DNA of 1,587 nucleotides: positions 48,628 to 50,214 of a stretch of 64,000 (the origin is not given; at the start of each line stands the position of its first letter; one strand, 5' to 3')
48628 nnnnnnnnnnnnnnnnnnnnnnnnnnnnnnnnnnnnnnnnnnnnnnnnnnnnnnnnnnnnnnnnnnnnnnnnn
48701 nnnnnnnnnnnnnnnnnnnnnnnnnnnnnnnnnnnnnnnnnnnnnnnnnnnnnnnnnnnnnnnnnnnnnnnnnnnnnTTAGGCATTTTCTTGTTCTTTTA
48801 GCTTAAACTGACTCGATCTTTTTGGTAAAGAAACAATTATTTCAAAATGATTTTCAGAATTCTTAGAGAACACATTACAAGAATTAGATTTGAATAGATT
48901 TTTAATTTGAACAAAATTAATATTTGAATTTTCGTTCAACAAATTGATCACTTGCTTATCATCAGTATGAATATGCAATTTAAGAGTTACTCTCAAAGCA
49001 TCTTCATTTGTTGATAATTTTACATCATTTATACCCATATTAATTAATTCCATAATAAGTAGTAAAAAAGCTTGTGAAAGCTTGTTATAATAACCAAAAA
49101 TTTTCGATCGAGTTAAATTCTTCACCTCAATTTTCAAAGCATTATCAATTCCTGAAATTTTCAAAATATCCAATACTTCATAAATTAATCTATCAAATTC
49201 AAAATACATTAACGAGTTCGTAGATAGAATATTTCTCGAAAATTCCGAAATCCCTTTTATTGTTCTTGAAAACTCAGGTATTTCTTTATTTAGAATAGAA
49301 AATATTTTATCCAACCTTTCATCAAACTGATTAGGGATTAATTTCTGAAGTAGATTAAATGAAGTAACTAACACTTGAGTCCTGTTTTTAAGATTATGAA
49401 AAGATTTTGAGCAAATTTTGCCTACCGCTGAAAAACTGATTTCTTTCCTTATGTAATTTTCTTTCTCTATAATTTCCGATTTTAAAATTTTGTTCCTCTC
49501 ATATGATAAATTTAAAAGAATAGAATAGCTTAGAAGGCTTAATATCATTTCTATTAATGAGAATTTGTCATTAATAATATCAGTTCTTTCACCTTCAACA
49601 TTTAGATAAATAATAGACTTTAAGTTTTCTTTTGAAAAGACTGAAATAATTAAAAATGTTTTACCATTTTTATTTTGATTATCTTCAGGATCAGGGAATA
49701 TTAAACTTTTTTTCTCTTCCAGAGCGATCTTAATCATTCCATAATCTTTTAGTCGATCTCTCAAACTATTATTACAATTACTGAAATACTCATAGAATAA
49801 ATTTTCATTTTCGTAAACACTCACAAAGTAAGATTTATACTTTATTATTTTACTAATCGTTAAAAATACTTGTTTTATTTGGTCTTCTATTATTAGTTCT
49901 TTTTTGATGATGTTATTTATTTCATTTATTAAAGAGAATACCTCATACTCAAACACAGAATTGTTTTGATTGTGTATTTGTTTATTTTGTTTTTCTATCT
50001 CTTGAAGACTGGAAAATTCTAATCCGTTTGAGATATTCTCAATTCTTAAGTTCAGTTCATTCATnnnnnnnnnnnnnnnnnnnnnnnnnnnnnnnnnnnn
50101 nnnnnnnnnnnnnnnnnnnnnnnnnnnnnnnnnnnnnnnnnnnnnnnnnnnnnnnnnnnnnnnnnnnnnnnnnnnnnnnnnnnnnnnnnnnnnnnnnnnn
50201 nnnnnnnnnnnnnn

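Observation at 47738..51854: Non-canonical phosphorelay module fused to the fliA locus: REC-DHp protein + stand-alone REC + ATP-lid-less pseudo-histidine kinase + HDOD protein + sigma-28 + small membrane protein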

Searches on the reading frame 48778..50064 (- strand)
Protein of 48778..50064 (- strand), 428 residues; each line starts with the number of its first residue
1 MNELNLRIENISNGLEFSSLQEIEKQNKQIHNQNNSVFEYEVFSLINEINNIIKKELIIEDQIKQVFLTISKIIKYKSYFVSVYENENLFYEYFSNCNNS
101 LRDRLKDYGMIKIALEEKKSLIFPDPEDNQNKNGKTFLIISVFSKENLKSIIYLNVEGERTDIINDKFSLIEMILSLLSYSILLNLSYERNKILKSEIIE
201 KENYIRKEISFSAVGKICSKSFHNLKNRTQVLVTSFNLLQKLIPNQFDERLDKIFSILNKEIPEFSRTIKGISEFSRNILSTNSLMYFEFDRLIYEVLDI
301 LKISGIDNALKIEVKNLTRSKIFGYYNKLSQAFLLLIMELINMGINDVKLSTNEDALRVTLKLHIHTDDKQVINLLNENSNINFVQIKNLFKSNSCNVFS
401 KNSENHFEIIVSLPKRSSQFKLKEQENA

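Call 3: search_protein_families(library=pfam, proteins=[window:48778-50064:-], max_evalue=1)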
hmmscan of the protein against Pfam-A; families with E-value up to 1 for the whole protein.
window:48778-50064:- (428 aa): 2 families
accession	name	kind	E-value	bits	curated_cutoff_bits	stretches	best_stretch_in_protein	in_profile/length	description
PF00010.31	HLH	-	0.1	12.9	20.7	1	226-254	10-39/53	Helix-loop-helix DNA-binding domain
PF06246.17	Isy1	-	0.18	11.8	25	1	20-66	53-97/253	Isy1-like splicing family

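Call 4: search_protein_families(library=ncbifam, proteins=[window:48778-50064:-], max_evalue=0.1)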
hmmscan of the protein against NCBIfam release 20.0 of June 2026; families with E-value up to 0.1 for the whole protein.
window:48778-50064:- (428 aa): 0 families

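Call 8: find_homologous_proteins(query=window:48778-50064:-, max_evalue=0.001)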
Query window:48778-50064:- (428 aa): 16 proteins with E <= 0.001 among 8000 candidates.
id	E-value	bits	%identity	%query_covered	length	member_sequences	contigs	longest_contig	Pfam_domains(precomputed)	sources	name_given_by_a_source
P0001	1.4e-259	878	100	100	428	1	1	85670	-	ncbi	-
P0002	5.5e-225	765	86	100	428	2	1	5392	-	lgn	-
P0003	1.8e-105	371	48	94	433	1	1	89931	-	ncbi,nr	ncbi:MAG: hypothetical protein N3F03_01585 [Ignavibacteria bacterium]|nr:hypothetical protein [Ignav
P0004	1.5e-93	332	42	92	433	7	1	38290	-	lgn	-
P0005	2.3e-84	302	43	90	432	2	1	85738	-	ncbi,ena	-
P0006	4.4e-84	301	43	89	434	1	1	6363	-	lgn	-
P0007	7.1e-84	300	43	95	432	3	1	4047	-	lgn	-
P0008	3.7e-79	285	39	96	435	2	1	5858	-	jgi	-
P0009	5.8e-76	274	43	88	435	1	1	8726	-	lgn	-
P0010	1.3e-74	270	42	89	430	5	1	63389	-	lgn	-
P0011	2.7e-74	269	44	87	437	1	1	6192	-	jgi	jgi:hypothetical protein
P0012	7.1e-74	267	44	87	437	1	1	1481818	-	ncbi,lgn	-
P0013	6.2e-71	258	42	89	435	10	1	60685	-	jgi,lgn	jgi:hypothetical protein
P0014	7.0e-70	254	43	88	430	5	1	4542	-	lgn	-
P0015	5.3e-69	251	42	88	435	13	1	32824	-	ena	-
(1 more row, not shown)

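Call 11: search_solved_structures(query=A1, max_evalue=10, show_alignments=3)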
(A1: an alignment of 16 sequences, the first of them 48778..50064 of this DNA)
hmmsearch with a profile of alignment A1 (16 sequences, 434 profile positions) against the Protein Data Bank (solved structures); distinct sequences matched with E-value up to 10: 0.

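Call 12: search_protein_families(library=pfam, alignment_id=A1, max_evalue=1)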
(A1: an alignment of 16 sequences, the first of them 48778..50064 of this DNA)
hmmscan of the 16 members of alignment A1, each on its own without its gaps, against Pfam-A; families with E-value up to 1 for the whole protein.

A. member 1, window:48778-50064:- (428 aa): 2 families
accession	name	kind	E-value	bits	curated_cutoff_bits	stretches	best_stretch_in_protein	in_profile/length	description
PF00010.31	HLH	-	0.1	12.9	20.7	1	226-254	10-39/53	Helix-loop-helix DNA-binding domain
PF06246.17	Isy1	-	0.18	11.8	25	1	20-66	53-97/253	Isy1-like splicing family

B. families by the number of members that match (of 16 scanned): 12 families
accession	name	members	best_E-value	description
PF20503.3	DUF6730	6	0.0046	Family of unknown function (DUF6730)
PF00010.31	HLH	2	0.099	Helix-loop-helix DNA-binding domain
PF13847.12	Methyltransf_31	2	0.1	Methyltransferase domain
PF06246.17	Isy1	2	0.18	Isy1-like splicing family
PF23041.1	DUF7036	1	0.0078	Domain of unknown function (DUF7036)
PF25432.1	FF_PRPF40A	1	0.057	PRPF40A-like, FF domain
PF05168.19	HEPN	1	0.075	HEPN domain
PF16777.11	RHH_7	1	0.091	Transcriptional regulator, RHH-like, CopG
PF01274.28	MS_TIM-barrel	1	0.12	Malate synthase, TIM barrel domain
PF00044.30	Gp_dh_N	1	0.26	Glyceraldehyde 3-phosphate dehydrogenase, NAD binding domain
PF15679.10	DUF4665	1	0.49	Domain of unknown function (DUF4665)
PF25012.1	DUF7786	1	0.96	Family of unknown function (DUF7786)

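Call 13: find_related_loci(query=A1, collection=genome_contigs, flank=10000)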
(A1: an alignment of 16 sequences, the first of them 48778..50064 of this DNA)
Query A1 (428 aa) in genome_contigs; peptide patterns used: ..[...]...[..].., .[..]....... (x = any residue, [..] = any of these).
22 stretches matched a pattern; 4 encode a relative of the query (tblastn E <= 1e-3); 4 distinct loci.
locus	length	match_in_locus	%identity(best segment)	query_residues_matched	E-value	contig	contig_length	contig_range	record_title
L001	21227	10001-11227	48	27-428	4e-116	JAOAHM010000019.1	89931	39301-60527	MAG: Ignavibacteria bacterium isolate SKW60 k141_424203, whole genome shotgun sequence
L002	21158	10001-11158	43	36-421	4e-84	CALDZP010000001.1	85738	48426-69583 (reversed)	MAG: uncultured Ignavibacteria bacterium isolate H1_Bin_MAXBIN__065_1 genome assembly, contig: c_000000211490, whole gen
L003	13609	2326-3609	41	1-420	5e-84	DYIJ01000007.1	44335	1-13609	MAG TPA_asm: Ignavibacterium album isolate TT109_32_7 Afr_mines_TT109_258_length_44335_cov_3_290402, whole genome shotgu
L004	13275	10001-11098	44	60-421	2e-81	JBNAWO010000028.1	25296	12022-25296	MAG: Ignavibacteria bacterium isolate Kamch4342-D-MF-066 bin16.fa-28, whole genome shotgun sequence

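Call 20: predict_structure(alignment_id=A1)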
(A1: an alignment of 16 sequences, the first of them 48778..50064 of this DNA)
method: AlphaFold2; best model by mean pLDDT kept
length: 428 residues; sequences in the alignment: 16
mean_pLDDT: 75.6   pTM: 0.48
mean pLDDT of the five models: 75.6, 70.8, 70.5, 69.9, 69.8
residues with pLDDT >= 90: 54; 70-90: 253; 50-70: 81; < 50: 40
segments of 3 or more residues with pLDDT < 50: 1-35, 424-428
pLDDT, mean of each block of 10 residues (from residue 1): 34 33 38 51 80 86 91 86 85 87 80 80 69 72 80 81 72 89 86 86 74 66 69 71 65 72 73 76 82 89 76 88 89 88 86 88 83 62 79 86 81 85 49
secondary structure, 60 per line:
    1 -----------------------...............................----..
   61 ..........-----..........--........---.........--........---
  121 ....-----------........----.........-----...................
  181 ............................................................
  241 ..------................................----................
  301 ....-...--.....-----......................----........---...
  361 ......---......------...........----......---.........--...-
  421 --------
elements in order: H24-54 H59-70 E76-85 E88-95 H99-107 H110-117 E121-124 E136-143 E148-156 H162-242 H249-280 E285-289 H290-304 E311-315 E321-325 H326-342 E347-354 E358-366 H370-375 H382-392 E397-402 E406-414

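Call 22: search_protein_representatives(alignment_id=A1)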
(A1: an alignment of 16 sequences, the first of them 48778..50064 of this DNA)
Query: 16 sequences, 434 profile positions. Proteins with E-value up to 0.001 (for the whole library): 54; up to 1e-10: 21; up to 1e-30: 15. The best 54 are listed.
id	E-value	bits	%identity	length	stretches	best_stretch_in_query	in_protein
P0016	1.6e-176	603.9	-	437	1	1-434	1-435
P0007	1.6e-172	590.8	-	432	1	1-434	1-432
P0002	1.1e-169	581.3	-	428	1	1-429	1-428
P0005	3.6e-161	553.3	-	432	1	1-434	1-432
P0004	9.4e-160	548.7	-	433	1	1-434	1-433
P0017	4.7e-130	450.8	-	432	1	1-434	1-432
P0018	8.7e-107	374.1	-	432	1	14-433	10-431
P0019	2.2e-105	369.5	-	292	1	1-291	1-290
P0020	4.4e-104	365.2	-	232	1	203-434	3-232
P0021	3.2e-76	273.4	-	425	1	10-421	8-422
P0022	2.8e-68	247.2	-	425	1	24-419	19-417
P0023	7.8e-67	242.5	-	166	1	270-434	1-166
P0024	4.0e-51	190.7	-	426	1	13-425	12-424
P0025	1.0e-36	143.2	-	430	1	17-418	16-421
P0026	4.5e-35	137.8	-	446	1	9-419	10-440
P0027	8.9e-28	113.8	-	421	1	33-417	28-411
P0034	1.4e-09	53.9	-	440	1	1-310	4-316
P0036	4.5e-09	52.2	-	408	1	103-340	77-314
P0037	1.3e-08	50.7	-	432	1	19-339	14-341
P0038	1.6e-08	50.4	-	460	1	25-339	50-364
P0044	5.9e-07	45.2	-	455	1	29-339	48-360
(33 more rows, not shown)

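Call 23: search_protein_families(library=pfam, proteins=[P0021, P0024, P0025, P0026, P0027, P0034, P0036, P0037, P0038, P0044], max_evalue=0.01)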
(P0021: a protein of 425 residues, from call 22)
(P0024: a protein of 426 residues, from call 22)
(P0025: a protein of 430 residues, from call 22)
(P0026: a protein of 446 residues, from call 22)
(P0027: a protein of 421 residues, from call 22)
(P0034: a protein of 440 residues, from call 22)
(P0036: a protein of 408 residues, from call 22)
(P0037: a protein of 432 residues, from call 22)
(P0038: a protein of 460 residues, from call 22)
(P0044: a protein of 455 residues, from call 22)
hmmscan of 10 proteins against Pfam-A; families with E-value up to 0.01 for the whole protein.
P0021 (425 aa): 0 families

P0024 (426 aa): 0 families

P0025 (430 aa): 2 families
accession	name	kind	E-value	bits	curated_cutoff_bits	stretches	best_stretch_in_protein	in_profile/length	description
PF13492.12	GAF_3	-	3.2e-07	31.3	27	1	59-187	3-129/129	GAF domain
PF13185.12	GAF_2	-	0.0089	16.7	28.6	0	65-185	11-135/136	GAF domain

P0026 (446 aa): 3 families
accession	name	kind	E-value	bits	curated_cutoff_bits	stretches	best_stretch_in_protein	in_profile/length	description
PF13185.12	GAF_2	-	0.00026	21.7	28.6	1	58-187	4-130/136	GAF domain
PF13492.12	GAF_3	-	0.00037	21.3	27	1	64-187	8-122/129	GAF domain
PF02518.31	HATPase_c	-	0.0016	19.3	26.4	1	342-438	3-110/111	Histidine kinase-, DNA gyrase B-, and HSP90-like ATPase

P0027 (421 aa): 1 family
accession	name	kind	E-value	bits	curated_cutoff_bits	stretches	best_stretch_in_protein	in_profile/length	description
PF13492.12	GAF_3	-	2.4e-05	25.2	27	1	53-168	1-116/129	GAF domain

P0034 (440 aa): 7 families
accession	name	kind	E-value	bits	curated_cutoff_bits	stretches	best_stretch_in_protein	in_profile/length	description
PF02518.31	HATPase_c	-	2.3e-24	86.4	26.4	1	332-436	3-109/111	Histidine kinase-, DNA gyrase B-, and HSP90-like ATPase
PF13185.12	GAF_2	-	1.3e-15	58.2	28.6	1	60-191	2-136/136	GAF domain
PF01590.32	GAF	-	4.1e-13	50.5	22.4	1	61-190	1-133/133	GAF domain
PF13492.12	GAF_3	-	8.8e-13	49.2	27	1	62-192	2-129/129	GAF domain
PF00512.31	HisKA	-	1.2e-08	35.3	26.9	1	222-283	2-63/66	His Kinase A (phospho-acceptor) domain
PF11849.14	DUF3369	-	0.002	18.8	27.2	0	61-198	36-167/168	Domain of unknown function (DUF3369)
PF14501.12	HATPase_c_5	-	0.0024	18.2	22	1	337-422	8-90/102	GHKL domain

P0036 (408 aa): 7 families
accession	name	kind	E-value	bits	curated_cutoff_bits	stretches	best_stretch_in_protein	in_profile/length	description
PF02518.31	HATPase_c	-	5.9e-27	94.7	26.4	1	301-404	5-110/111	Histidine kinase-, DNA gyrase B-, and HSP90-like ATPase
PF00512.31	HisKA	-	7.3e-14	52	26.9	1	187-252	2-66/66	His Kinase A (phospho-acceptor) domain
PF13185.12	GAF_2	-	6.1e-13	49.6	28.6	1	25-156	2-136/136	GAF domain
PF01590.32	GAF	-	1.2e-09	39.3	22.4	1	27-155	2-133/133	GAF domain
PF13492.12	GAF_3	-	1.3e-09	38.9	27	1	27-157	2-129/129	GAF domain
PF10090.15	HPTransfase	-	0.00017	21.8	22.9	1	305-345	35-75/123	Histidine phosphotransferase C-terminal domain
PF13581.12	HATPase_c_2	-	0.00031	21.2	27.4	1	306-400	40-126/127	Histidine kinase-like ATPase domain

P0037 (432 aa): 5 families
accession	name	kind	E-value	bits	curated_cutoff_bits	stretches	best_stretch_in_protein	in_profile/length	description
PF02518.31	HATPase_c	-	6.7e-23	81.7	26.4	1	326-431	2-110/111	Histidine kinase-, DNA gyrase B-, and HSP90-like ATPase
PF13185.12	GAF_2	-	1.9e-19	70.7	28.6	1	50-185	2-136/136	GAF domain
PF01590.32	GAF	-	3.4e-16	60.4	22.4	1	51-184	1-133/133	GAF domain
PF13492.12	GAF_3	-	1e-14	55.5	27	1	51-186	1-129/129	GAF domain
PF00512.31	HisKA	-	5.5e-11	42.8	26.9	1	217-279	3-64/66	His Kinase A (phospho-acceptor) domain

P0038 (460 aa): 8 families
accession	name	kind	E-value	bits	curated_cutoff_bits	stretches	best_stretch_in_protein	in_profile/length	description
PF02518.31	HATPase_c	-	2.7e-31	108.7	26.4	1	351-454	4-109/111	Histidine kinase-, DNA gyrase B-, and HSP90-like ATPase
PF13492.12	GAF_3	-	1e-10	42.6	27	1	82-213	1-129/129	GAF domain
PF00512.31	HisKA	-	8.3e-10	39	26.9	1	244-301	3-63/66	His Kinase A (phospho-acceptor) domain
PF13185.12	GAF_2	-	1.4e-08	35.5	28.6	1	81-211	2-135/136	GAF domain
PF01590.32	GAF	-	3.3e-06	28.1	22.4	1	83-209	2-131/133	GAF domain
PF14501.12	HATPase_c_5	-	3.3e-05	24.2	22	1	353-444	6-94/102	GHKL domain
PF10090.15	HPTransfase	-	0.00049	20.3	22.9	1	356-387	35-66/123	Histidine phosphotransferase C-terminal domain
PF13581.12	HATPase_c_2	-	0.003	18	27.4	1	356-446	39-121/127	Histidine kinase-like ATPase domain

P0044 (455 aa): 7 families
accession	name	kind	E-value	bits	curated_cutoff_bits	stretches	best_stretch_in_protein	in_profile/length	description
PF02518.31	HATPase_c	-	7.2e-27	94.5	26.4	1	345-449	2-109/111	Histidine kinase-, DNA gyrase B-, and HSP90-like ATPase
PF13492.12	GAF_3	-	5.2e-10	40.3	27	1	80-209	3-129/129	GAF domain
PF00512.31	HisKA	-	7e-10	39.2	26.9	1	240-297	3-63/66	His Kinase A (phospho-acceptor) domain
PF13185.12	GAF_2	-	5.1e-07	30.4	28.6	1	77-208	2-136/136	GAF domain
PF01590.32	GAF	-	2.9e-05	25.1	22.4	1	81-207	4-133/133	GAF domain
PF10090.15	HPTransfase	-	0.0064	16.7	22.9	0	352-390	35-73/123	Histidine phosphotransferase C-terminal domain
PF14501.12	HATPase_c_5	-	0.0086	16.4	22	0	352-436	9-91/102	GHKL domain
